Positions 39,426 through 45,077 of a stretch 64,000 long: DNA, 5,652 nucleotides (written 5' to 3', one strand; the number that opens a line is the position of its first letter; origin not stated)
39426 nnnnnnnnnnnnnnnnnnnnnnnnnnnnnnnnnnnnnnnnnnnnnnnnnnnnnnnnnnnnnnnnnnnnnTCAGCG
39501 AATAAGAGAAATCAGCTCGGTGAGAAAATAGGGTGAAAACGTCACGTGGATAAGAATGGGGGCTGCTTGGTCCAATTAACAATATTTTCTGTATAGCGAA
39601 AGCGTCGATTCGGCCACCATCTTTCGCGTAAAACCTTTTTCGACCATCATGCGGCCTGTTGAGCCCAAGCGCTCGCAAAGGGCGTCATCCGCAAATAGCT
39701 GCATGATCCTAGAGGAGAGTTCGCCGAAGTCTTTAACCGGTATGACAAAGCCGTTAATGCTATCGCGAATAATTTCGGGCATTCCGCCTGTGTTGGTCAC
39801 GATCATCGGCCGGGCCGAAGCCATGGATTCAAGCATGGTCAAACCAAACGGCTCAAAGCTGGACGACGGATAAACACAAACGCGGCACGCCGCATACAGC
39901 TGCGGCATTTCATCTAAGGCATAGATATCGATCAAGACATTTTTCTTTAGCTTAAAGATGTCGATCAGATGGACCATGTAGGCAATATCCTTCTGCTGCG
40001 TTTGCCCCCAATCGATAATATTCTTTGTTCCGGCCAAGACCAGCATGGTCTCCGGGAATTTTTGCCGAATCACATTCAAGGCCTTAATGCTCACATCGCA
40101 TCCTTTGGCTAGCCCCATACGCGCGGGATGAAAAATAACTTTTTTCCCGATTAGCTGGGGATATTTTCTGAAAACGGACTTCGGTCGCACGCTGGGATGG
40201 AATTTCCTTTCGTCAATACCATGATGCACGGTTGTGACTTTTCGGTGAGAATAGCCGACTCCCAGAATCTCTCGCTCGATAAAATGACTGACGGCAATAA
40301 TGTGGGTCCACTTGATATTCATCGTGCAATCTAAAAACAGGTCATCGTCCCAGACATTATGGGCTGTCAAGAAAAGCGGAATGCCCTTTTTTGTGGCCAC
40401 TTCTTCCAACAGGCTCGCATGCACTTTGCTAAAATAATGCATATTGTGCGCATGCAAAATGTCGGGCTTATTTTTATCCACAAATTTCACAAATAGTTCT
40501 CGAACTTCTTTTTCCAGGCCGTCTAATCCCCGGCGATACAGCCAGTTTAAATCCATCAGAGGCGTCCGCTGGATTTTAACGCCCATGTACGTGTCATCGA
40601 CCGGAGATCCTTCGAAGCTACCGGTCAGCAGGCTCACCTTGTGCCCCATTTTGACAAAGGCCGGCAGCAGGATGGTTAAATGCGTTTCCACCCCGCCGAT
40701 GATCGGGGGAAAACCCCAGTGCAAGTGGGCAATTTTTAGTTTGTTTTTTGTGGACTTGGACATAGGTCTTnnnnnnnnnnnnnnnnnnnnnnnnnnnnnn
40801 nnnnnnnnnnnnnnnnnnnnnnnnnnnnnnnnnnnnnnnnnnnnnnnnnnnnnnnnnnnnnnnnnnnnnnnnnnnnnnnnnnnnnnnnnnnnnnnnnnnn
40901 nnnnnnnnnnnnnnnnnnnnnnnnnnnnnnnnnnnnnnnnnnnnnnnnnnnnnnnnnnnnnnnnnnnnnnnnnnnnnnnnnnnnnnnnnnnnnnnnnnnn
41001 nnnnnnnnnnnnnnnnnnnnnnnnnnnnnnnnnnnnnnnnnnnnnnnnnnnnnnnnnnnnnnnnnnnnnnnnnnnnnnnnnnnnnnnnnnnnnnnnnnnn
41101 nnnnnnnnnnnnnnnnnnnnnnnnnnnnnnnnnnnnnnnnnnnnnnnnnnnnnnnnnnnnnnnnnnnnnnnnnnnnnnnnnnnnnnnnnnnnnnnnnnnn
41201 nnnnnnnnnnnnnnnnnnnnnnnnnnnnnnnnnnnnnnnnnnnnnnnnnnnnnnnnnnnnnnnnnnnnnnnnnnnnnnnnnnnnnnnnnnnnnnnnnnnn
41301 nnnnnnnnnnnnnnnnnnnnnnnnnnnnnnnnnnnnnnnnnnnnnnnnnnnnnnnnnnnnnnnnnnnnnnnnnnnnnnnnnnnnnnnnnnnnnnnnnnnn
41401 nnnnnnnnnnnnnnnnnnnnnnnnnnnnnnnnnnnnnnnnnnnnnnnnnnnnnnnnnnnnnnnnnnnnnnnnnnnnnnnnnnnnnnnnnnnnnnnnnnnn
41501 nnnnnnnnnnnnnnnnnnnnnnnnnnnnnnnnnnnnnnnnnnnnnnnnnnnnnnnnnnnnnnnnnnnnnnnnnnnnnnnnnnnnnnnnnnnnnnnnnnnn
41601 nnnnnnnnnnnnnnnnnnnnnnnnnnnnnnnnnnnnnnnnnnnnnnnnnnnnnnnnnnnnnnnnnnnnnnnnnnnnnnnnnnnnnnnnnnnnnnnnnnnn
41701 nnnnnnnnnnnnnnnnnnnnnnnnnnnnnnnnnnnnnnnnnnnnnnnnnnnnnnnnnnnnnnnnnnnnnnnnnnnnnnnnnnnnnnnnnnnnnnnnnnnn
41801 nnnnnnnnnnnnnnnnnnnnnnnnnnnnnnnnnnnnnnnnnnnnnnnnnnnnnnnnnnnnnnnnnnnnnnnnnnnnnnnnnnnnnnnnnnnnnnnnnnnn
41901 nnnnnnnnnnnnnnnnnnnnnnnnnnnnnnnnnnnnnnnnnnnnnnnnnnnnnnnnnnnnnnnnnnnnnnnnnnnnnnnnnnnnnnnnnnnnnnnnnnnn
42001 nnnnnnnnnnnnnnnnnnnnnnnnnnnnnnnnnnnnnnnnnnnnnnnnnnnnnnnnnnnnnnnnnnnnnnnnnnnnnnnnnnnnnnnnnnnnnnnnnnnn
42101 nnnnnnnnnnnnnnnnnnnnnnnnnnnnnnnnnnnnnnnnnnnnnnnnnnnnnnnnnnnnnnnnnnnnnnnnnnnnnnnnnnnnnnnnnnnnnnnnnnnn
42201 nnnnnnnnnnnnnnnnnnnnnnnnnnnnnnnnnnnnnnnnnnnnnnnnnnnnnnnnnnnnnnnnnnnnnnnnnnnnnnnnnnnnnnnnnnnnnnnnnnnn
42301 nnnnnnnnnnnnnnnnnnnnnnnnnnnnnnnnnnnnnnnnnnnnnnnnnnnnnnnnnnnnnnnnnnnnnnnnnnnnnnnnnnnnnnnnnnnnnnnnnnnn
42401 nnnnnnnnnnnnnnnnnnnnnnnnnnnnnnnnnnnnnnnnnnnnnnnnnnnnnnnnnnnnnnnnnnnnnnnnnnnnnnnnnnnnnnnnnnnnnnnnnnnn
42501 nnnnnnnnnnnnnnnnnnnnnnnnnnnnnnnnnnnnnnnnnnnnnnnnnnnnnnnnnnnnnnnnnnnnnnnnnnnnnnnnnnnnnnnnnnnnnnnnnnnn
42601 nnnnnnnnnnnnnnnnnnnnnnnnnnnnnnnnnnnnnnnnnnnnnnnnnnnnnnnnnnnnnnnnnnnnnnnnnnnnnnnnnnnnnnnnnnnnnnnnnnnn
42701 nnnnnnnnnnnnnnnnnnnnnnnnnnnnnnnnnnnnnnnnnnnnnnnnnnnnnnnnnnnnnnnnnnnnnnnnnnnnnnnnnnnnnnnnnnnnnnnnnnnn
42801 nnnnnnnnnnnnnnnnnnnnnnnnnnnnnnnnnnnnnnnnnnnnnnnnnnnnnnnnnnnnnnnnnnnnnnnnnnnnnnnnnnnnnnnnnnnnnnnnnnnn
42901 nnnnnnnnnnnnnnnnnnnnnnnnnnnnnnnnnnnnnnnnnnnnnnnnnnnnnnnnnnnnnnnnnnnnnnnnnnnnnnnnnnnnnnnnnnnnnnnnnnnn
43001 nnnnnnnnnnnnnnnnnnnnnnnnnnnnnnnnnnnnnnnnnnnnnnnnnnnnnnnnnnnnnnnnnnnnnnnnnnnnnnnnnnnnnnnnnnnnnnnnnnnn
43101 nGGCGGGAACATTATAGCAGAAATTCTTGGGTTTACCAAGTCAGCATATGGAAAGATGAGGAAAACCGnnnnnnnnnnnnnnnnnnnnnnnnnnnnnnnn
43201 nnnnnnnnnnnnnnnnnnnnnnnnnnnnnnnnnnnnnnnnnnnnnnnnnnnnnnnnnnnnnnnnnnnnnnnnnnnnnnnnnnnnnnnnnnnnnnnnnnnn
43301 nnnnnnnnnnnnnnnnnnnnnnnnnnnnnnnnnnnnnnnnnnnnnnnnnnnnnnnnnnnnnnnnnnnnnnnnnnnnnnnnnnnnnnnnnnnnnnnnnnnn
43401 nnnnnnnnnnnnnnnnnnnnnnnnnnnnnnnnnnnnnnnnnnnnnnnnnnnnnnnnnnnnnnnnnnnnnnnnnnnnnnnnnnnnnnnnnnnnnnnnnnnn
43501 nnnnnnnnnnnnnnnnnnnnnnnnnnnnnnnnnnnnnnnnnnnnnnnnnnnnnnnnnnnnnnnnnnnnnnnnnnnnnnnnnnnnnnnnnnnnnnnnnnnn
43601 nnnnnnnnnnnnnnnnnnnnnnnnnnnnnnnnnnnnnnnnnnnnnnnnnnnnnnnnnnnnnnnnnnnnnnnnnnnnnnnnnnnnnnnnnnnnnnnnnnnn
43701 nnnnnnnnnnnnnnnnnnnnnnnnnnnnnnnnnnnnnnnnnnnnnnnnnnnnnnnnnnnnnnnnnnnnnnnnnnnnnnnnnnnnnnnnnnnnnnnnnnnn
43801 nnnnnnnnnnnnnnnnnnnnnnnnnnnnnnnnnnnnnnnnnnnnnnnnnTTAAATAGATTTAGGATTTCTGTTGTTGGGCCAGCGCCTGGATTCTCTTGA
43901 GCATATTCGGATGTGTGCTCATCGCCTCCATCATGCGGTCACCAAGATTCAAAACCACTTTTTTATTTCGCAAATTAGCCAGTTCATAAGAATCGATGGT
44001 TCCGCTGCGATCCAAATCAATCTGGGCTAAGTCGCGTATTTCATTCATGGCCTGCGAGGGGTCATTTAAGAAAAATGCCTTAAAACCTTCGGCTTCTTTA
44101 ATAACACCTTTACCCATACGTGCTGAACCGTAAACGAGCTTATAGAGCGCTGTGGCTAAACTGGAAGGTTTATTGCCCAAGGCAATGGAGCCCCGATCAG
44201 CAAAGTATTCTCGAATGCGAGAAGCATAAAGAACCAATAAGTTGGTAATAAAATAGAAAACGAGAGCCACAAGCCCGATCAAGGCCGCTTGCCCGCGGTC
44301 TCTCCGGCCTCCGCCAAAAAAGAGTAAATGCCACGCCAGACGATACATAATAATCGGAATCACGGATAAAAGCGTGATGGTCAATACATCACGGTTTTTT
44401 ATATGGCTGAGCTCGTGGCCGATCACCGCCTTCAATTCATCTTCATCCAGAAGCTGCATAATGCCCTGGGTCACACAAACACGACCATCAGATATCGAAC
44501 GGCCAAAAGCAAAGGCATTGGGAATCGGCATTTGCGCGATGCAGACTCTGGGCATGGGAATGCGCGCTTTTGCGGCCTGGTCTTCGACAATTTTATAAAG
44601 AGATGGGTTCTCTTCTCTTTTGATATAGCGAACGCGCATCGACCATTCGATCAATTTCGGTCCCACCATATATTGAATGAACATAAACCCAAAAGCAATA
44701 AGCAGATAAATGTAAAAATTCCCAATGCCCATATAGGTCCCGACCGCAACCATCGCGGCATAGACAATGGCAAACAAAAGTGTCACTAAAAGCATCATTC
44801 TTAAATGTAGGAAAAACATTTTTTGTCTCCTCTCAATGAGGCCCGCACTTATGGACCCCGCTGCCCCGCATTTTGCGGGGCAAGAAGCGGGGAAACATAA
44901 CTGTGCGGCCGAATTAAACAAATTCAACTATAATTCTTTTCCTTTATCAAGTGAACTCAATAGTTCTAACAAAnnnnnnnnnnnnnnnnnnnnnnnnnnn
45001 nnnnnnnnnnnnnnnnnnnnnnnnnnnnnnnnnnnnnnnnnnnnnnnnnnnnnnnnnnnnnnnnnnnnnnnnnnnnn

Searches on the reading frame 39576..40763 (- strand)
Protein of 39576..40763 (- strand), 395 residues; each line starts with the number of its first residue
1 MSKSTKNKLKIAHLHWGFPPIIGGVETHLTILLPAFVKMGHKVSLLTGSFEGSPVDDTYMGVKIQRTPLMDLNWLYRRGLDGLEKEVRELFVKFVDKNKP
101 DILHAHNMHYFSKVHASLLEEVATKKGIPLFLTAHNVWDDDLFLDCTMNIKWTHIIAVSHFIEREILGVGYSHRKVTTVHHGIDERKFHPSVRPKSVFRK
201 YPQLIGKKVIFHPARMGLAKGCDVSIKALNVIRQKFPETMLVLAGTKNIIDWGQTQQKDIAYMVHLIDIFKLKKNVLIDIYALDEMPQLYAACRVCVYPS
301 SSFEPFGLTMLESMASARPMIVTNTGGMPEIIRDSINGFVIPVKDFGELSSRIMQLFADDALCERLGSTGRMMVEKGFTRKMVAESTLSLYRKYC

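Call 18: search_protein_families(library=pfam, proteins=[window:39576-40763:-], max_evalue=0.001)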
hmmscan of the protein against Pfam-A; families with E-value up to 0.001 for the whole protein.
window:39576-40763:- (395 aa): 5 families
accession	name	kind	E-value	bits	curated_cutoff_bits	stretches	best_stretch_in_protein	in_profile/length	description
PF00534.26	Glycos_transf_1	-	1.3e-28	100.1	26.4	1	206-371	14-170/172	Glycosyl transferases group 1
PF13692.12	Glyco_trans_1_4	-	1.8e-22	80.5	27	1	208-359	2-142/142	Glycosyl transferases group 1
PF13439.12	Glyco_transf_4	-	3.5e-21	76.4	28.5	1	22-185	1-168/170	Glycosyltransferase Family 4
PF13579.12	Glyco_trans_4_4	-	2.1e-08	35.1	29.7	1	23-180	1-156/158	Glycosyl transferase 4-like domain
PF20706.3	GT4-conflict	-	0.00016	21.2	26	1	200-337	190-325/385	Family 4 Glycosyltransferase in conflict systems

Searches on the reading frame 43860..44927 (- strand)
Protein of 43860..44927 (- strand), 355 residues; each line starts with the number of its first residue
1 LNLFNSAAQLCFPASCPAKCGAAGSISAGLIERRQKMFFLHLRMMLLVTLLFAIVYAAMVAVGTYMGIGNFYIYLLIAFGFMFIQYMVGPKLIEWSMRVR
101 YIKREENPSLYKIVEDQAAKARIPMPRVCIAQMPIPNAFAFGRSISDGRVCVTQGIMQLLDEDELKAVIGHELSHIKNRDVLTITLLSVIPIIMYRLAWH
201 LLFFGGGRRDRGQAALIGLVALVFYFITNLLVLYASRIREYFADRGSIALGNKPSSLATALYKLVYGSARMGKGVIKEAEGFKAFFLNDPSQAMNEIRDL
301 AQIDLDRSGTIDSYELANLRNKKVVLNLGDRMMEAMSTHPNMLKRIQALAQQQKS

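Call 18: search_protein_families(library=pfam, proteins=[window:43860-44927:-], max_evalue=0.001)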
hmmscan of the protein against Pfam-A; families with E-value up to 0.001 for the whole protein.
window:43860-44927:- (355 aa): 2 families
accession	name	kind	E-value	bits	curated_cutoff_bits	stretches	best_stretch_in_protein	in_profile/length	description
PF01435.24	Peptidase_M48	-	3.3e-38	131.8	20.3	1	106-351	3-184/186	Peptidase family M48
PF05569.17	Peptidase_M56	-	1.9e-05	24.4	31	1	72-195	101-223/296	BlaR1 peptidase M56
